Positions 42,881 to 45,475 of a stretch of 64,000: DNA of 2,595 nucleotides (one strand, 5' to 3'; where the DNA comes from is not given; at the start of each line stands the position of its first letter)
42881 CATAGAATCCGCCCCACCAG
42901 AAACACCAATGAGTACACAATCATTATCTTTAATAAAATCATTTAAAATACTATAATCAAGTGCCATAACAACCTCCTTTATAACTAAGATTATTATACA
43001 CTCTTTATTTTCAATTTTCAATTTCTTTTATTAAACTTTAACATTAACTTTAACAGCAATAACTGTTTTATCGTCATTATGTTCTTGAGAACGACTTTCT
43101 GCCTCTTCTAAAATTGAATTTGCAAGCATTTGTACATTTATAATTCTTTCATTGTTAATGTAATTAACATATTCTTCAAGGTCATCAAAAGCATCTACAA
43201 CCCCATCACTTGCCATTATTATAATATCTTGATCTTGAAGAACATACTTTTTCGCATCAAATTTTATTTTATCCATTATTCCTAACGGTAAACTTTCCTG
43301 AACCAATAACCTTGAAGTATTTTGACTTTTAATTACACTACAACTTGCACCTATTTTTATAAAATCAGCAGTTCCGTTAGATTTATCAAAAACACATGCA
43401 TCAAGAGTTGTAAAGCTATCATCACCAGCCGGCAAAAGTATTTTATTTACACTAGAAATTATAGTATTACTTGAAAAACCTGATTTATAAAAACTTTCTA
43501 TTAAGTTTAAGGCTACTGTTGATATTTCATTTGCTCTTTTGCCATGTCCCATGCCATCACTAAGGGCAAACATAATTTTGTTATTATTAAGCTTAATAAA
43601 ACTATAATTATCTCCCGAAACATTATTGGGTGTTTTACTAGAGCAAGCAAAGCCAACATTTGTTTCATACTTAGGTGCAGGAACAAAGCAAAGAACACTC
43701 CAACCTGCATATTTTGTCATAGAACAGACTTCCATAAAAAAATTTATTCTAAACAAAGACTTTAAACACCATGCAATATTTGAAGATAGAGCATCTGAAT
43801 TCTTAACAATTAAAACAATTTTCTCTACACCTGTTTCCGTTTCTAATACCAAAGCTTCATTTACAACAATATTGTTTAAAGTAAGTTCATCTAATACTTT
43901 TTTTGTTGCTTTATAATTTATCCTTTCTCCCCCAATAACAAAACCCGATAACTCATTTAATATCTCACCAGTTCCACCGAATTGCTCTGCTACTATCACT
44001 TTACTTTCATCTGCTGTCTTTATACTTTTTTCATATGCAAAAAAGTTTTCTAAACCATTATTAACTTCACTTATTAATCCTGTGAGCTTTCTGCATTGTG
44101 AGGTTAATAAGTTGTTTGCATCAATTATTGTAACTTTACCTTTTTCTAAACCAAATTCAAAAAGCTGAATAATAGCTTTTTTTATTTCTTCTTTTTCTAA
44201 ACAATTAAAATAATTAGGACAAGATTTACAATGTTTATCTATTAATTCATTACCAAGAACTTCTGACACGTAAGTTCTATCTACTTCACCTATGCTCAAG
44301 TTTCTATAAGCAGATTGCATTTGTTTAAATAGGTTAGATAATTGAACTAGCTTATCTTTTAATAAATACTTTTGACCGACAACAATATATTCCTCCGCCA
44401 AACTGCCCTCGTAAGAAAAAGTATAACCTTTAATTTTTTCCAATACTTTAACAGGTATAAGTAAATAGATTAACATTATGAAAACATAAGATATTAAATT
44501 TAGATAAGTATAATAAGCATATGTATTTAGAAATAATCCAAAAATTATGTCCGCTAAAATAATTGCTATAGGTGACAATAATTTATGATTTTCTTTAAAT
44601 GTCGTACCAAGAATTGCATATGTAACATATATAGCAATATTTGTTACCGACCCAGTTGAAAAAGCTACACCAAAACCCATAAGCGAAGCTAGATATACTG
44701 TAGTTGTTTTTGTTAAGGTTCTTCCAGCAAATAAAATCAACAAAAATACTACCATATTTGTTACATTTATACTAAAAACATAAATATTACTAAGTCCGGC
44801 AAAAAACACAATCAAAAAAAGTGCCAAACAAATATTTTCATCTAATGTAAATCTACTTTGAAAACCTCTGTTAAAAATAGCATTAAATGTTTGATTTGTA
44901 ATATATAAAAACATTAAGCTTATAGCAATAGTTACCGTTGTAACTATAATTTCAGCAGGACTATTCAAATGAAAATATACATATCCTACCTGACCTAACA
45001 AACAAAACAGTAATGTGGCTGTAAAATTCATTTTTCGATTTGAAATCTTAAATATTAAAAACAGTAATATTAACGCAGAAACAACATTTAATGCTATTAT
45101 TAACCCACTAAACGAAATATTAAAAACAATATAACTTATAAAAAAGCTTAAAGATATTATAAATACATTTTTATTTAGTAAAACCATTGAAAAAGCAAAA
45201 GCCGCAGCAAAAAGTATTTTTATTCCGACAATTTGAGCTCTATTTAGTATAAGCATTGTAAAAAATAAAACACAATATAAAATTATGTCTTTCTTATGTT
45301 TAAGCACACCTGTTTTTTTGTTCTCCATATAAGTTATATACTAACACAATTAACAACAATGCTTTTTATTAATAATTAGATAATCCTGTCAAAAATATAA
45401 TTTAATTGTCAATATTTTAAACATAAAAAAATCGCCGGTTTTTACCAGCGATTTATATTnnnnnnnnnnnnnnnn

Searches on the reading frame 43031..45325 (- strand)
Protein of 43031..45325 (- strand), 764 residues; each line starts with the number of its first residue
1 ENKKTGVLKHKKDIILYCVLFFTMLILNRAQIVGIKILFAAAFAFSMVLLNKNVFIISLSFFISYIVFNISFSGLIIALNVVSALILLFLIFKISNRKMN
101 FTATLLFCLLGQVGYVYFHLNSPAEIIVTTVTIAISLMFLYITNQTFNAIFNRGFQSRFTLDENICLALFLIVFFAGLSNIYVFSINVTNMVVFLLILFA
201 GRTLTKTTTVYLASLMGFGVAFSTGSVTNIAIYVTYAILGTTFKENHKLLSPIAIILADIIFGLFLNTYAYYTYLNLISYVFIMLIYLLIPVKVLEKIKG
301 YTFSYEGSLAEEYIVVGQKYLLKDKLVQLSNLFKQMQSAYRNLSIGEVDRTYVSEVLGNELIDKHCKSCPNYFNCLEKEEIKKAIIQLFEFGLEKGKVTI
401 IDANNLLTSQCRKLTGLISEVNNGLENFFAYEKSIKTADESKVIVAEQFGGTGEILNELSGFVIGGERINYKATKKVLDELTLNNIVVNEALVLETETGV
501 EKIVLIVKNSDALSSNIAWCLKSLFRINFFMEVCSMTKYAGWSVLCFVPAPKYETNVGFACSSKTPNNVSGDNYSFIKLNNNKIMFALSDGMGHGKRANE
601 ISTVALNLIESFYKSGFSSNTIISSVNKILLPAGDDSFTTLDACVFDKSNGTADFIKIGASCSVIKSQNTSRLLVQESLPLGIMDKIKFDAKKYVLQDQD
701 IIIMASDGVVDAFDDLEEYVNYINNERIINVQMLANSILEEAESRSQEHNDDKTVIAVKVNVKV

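Call 62: search_protein_families(library=pfam, proteins=[window:43031-45325:-], max_evalue=0.00001)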
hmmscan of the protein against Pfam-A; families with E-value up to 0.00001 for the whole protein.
window:43031-45325:- (764 aa): 2 families
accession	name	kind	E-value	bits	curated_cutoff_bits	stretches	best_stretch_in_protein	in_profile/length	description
PF07228.17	SpoIIE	-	3.2e-28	99.4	25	1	582-760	3-191/192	Stage II sporulation protein E (SpoIIE)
PF19732.4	SpoIIE_N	-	1.6e-21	77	27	1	19-564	43-600/605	Stage II sporulation protein E N-terminal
